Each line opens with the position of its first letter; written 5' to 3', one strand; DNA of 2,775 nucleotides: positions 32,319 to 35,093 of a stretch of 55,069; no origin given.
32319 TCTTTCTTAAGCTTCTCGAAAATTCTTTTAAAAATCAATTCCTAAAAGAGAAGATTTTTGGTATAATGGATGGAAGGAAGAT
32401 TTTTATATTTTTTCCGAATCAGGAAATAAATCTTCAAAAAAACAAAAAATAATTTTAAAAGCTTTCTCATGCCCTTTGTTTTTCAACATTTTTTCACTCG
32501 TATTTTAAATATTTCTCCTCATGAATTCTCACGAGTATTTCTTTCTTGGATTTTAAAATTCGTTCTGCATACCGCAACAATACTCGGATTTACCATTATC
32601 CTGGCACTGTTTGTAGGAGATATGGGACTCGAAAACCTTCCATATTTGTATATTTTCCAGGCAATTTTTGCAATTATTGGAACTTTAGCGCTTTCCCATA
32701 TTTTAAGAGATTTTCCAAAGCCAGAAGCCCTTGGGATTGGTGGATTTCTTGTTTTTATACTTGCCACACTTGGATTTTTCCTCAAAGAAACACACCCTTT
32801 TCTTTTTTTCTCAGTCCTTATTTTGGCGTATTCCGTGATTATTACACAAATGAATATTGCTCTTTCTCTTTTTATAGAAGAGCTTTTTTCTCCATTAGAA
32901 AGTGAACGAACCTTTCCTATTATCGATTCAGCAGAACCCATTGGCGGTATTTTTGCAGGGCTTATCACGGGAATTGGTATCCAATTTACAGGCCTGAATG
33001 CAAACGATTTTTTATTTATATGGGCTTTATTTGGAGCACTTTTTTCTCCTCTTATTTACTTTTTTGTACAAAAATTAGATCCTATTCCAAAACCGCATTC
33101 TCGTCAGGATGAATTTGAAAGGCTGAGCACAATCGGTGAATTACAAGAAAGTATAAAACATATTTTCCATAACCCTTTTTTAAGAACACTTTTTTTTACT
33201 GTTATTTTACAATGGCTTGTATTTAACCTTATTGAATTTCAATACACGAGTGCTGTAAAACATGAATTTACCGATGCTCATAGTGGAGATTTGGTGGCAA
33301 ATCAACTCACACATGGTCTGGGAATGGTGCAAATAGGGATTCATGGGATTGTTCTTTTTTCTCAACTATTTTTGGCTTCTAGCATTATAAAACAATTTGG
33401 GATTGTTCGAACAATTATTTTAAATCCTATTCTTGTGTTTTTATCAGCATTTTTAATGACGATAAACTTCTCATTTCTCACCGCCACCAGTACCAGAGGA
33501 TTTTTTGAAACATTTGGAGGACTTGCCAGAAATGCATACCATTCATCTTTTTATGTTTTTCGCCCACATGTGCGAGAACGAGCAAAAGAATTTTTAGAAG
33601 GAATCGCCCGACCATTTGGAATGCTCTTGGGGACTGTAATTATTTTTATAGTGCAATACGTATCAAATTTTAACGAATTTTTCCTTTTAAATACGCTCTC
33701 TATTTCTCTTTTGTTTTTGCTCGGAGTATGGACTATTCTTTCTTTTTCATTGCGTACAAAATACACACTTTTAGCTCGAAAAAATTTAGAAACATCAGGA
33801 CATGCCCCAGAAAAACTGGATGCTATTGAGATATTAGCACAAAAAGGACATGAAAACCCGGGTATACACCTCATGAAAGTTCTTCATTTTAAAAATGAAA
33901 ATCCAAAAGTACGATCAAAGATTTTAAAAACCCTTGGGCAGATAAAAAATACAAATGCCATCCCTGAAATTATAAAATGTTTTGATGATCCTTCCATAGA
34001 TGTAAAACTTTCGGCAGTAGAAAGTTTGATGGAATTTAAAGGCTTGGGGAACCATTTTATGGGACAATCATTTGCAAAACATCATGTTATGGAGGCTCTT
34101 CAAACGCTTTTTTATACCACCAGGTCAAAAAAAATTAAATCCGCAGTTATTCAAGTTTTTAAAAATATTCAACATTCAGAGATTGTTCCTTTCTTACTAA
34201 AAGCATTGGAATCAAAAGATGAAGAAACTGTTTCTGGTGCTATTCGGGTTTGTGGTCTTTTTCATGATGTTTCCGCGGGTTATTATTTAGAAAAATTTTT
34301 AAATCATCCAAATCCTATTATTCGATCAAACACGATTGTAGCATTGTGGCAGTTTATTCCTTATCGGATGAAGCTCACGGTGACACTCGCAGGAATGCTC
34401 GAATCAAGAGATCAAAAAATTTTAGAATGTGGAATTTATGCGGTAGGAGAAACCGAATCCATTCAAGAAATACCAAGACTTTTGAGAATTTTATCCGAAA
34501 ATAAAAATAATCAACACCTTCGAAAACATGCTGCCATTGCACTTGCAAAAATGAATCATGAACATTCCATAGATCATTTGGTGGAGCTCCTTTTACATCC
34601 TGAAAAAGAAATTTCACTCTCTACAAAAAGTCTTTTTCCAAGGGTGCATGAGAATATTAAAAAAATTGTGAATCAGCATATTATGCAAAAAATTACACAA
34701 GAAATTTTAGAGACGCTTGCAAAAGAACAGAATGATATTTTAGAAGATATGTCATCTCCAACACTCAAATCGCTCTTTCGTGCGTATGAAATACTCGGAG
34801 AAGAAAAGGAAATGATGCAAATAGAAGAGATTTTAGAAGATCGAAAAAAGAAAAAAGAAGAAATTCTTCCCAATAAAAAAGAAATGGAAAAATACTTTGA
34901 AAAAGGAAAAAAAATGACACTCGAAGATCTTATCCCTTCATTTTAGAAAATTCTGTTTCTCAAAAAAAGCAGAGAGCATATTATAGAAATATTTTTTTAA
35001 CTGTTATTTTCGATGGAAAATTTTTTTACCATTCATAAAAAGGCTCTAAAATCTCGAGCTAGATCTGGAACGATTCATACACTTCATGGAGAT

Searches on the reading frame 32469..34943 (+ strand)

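Call 77: search_protein_families(library=pfam, proteins=[window:32469-34943:+], max_evalue=0.000001)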
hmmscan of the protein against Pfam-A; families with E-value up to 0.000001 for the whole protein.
window:32469-34943:+ (825 aa): 4 families
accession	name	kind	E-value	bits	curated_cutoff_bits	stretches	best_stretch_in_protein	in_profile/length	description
PF13646.12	HEAT_2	-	2.4e-25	89.1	27.7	1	551-626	11-87/88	HEAT repeats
PF02985.28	HEAT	-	3.5e-10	39.6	23.5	0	498-523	2-27/31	HEAT repeat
PF03130.22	HEAT_PBS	-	9.4e-10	38.4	20.9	0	685-710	2-27/27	PBS lyase HEAT-like repeat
PF13513.12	HEAT_EZ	-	3.5e-08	34.2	27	0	569-596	26-53/55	HEAT-like repeat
